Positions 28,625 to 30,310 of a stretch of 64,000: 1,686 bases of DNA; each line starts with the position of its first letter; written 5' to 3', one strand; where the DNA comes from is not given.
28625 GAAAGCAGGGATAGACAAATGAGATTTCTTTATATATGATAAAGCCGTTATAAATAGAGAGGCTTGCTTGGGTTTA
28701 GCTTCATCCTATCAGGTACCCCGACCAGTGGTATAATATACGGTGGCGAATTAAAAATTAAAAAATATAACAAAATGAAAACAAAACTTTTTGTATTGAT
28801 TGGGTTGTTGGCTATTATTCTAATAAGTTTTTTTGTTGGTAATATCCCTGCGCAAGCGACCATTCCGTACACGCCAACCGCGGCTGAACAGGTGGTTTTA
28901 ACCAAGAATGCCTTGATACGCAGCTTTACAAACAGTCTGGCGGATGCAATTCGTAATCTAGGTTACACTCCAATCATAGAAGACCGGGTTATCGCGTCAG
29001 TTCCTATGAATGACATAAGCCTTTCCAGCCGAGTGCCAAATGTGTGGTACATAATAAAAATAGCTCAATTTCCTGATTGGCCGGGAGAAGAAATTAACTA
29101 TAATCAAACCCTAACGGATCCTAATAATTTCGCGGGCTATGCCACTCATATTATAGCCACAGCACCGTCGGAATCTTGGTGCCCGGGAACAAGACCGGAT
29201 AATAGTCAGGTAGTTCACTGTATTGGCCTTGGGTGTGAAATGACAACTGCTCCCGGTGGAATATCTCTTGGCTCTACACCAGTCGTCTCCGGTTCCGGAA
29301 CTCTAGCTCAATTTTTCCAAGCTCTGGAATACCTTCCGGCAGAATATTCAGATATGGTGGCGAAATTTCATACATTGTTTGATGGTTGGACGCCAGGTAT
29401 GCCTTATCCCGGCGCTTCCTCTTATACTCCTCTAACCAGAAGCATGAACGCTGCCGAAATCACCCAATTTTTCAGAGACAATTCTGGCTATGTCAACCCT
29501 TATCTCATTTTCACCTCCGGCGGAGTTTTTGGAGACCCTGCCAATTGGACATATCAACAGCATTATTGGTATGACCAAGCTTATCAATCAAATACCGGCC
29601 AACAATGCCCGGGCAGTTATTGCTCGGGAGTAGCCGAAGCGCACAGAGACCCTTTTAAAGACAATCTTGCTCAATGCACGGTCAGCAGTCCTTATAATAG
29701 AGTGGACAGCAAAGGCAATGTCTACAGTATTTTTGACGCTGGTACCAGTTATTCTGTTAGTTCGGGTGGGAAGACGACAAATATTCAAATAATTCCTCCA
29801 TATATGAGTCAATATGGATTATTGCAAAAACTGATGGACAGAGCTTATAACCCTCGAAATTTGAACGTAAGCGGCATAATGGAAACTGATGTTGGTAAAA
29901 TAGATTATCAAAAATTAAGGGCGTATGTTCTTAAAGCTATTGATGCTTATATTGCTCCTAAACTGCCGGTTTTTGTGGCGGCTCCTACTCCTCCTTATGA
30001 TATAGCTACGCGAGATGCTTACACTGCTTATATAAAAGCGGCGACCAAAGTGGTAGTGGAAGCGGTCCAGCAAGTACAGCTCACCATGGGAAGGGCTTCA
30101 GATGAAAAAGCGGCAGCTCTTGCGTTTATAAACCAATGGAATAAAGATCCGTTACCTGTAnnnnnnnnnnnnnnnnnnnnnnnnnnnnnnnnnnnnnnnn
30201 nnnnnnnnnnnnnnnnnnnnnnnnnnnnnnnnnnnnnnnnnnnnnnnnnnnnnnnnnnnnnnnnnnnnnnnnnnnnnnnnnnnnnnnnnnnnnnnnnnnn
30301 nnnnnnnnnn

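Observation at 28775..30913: Large secreted protein with (STPT)n linker and duplicated CWWW-xx-C motifs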

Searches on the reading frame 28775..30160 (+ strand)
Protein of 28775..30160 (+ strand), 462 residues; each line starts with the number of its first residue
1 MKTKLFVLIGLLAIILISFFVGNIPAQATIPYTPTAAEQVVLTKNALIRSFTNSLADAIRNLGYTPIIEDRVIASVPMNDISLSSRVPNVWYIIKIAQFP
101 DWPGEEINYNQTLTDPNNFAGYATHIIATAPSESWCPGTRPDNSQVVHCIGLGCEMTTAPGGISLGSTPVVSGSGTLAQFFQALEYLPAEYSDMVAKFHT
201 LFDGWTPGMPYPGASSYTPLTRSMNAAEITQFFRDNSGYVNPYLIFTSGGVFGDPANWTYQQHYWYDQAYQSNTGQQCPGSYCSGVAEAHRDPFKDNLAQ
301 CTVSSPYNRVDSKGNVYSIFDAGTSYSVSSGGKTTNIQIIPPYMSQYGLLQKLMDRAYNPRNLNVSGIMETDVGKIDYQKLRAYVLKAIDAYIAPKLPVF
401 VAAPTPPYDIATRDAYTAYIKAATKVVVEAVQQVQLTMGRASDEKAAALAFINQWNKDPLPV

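Call 8: search_protein_families(library=pfam, proteins=[window:28775-30160:+], max_evalue=1)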
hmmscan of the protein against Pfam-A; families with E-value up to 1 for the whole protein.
window:28775-30160:+ (462 aa): 0 families

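Call 14: find_homologous_proteins(query=window:28856-30157:+, max_evalue=0.001)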
Query window:28856-30157:+ (434 aa): 2 proteins with E <= 0.001 among 5121 candidates.
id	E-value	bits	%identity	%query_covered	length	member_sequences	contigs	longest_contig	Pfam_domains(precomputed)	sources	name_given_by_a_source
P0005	1.2e-206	705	100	70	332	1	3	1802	-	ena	-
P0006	4.4e-16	77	56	20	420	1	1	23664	PF01476.27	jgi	jgi:LysM repeat protein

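Call 15: search_solved_structures(query=window:28856-30157:+, max_evalue=10)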
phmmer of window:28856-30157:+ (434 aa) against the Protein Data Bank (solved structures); distinct sequences matched with E-value up to 10: 2.
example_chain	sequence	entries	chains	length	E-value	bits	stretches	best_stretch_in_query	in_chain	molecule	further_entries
4zxm_A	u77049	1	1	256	0.29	13.2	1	118-225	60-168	PGRP domain of peptidoglycan recognition protein 3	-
8q04_P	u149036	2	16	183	0.71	11.9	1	152-211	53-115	Ribulose bisphosphate carboxylase small subunit, chloroplastic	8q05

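Call 25: search_protein_representatives(protein=window:28856-30157:+)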
Query: 434 residues. Proteins with E-value up to 0.001 (for the whole library): 4; up to 1e-10: 4; up to 1e-30: 2. The best 4 are listed.
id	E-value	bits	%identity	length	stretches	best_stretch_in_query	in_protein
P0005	3.9e-207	704.8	100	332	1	1-304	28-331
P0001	1.1e-139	482.5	62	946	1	13-434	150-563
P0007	2.3e-20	89.4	54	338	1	309-434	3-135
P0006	1.4e-16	76.9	64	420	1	349-434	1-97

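Call 36: predict_structure(alignment_id=A1)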
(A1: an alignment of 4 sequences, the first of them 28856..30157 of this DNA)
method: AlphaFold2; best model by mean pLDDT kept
length: 434 residues; sequences in the alignment: 4
mean_pLDDT: 38.6   pTM: 0.31
mean pLDDT of the five models: 38.6, 36.5, 35.0, 34.7, 29.8
residues with pLDDT >= 90: 0; 70-90: 4; 50-70: 101; < 50: 329
segments of 3 or more residues with pLDDT < 50: 1-4, 37-154, 173-322, 329-350, 407-434
pLDDT, mean of each block of 10 residues (from residue 1): 53 57 54 50 33 33 39 28 29 29 24 28 24 22 29 52 55 43 33 29 37 24 23 26 30 26 24 27 37 33 31 37 50 37 43 52 57 57 69 60 51 43 43 30
secondary structure, 60 per line:
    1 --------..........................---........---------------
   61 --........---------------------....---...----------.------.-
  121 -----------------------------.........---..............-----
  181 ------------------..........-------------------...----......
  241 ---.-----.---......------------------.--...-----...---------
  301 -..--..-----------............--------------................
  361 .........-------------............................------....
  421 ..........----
elements in order: H9-34 E38-45 E63-70 H92-95 E99-101 H150-158 H162-175 H199-208 E235-240 E254-259 E281-283 E289-291 H319-330 H345-369 H383-410 H417-430

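Call 39: search_protein_families(library=pfam, proteins=[P0007], max_evalue=0.01)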
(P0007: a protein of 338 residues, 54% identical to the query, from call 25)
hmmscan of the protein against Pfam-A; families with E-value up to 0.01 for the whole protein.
P0007 (338 aa): 0 families

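Call 41: find_encoding_contigs(protein=P0005, flank=3000, max_places=6)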
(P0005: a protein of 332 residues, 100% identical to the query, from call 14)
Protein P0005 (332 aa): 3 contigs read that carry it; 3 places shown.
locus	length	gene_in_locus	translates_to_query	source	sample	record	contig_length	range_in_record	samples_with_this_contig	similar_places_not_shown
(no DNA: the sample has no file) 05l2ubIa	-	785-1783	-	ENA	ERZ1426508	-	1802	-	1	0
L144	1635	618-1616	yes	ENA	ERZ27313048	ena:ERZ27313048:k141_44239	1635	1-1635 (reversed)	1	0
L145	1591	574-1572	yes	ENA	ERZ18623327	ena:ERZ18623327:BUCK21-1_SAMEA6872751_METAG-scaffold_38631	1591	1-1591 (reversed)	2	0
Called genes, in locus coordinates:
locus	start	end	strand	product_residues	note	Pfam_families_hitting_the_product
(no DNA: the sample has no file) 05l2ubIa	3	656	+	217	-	?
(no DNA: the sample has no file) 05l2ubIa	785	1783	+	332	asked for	-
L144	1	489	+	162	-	?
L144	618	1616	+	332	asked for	-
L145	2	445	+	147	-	?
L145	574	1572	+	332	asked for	-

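Call 58: search_solved_structures(query=A3, max_evalue=10, show_alignments=2)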
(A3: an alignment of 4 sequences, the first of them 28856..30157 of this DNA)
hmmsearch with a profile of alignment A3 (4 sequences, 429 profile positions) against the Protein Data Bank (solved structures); distinct sequences matched with E-value up to 10: 1.
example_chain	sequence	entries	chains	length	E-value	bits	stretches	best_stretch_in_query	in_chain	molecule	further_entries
4zxm_A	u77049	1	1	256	2.8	9.9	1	97-158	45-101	PGRP domain of peptidoglycan recognition protein 3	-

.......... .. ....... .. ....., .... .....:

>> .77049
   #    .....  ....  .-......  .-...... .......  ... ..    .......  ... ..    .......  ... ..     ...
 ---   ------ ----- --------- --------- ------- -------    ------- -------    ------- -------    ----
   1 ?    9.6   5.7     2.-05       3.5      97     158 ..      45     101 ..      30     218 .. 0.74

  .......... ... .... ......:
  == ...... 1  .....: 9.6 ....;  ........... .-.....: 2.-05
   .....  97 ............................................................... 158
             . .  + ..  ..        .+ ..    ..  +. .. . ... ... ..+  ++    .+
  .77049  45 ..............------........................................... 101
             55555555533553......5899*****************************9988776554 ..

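Call 59: search_protein_families(library=phrogs, proteins=[window:28856-30157:+], max_evalue=1)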
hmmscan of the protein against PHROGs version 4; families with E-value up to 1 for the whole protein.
window:28856-30157:+ (434 aa): 0 families

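Call 66: search_protein_families(library=pfam, alignment_id=A3, max_evalue=10)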
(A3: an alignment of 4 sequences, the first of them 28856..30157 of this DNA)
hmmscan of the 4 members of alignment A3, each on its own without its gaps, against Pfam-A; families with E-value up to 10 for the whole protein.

A. member 1, window:28856-30157:+ (434 aa): 0 families

B. families by the number of members that match (of 4 scanned): 1 family
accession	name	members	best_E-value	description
PF05281.16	Secretogranin_V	1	0.04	Neuroendocrine protein 7B2 precursor (Secretogranin V)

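Call 70: search_dna_similar(query=window:28856-30157:+, collection=phages, mode=protein, max_evalue=1, max_rows=10)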
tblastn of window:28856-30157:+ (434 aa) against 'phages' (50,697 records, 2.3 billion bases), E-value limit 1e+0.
No match.

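Call 73: find_encoding_contigs(protein=P0006, flank=5000, max_places=2)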
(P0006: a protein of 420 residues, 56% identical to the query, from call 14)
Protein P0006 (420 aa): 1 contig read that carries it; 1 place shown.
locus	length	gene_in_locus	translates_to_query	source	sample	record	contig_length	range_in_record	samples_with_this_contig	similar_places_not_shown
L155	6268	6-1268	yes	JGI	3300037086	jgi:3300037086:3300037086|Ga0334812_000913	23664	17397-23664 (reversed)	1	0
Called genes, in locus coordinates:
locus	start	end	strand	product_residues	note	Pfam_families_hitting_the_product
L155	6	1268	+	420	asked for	PF01476:LysM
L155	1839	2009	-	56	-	-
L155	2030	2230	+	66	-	-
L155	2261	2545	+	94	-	-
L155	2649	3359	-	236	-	PF00970:FAD_binding_6 (weak), PF00175:NAD_binding_1, PF08030:NAD_binding_6 (weak)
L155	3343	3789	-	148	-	PF01592:NifU_N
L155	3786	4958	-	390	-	PF00266:Aminotran_5, PF01212:Beta_elim_lyase (weak)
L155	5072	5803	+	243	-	PF06508:QueC (weak)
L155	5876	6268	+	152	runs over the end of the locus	PF04463:2-thiour_desulf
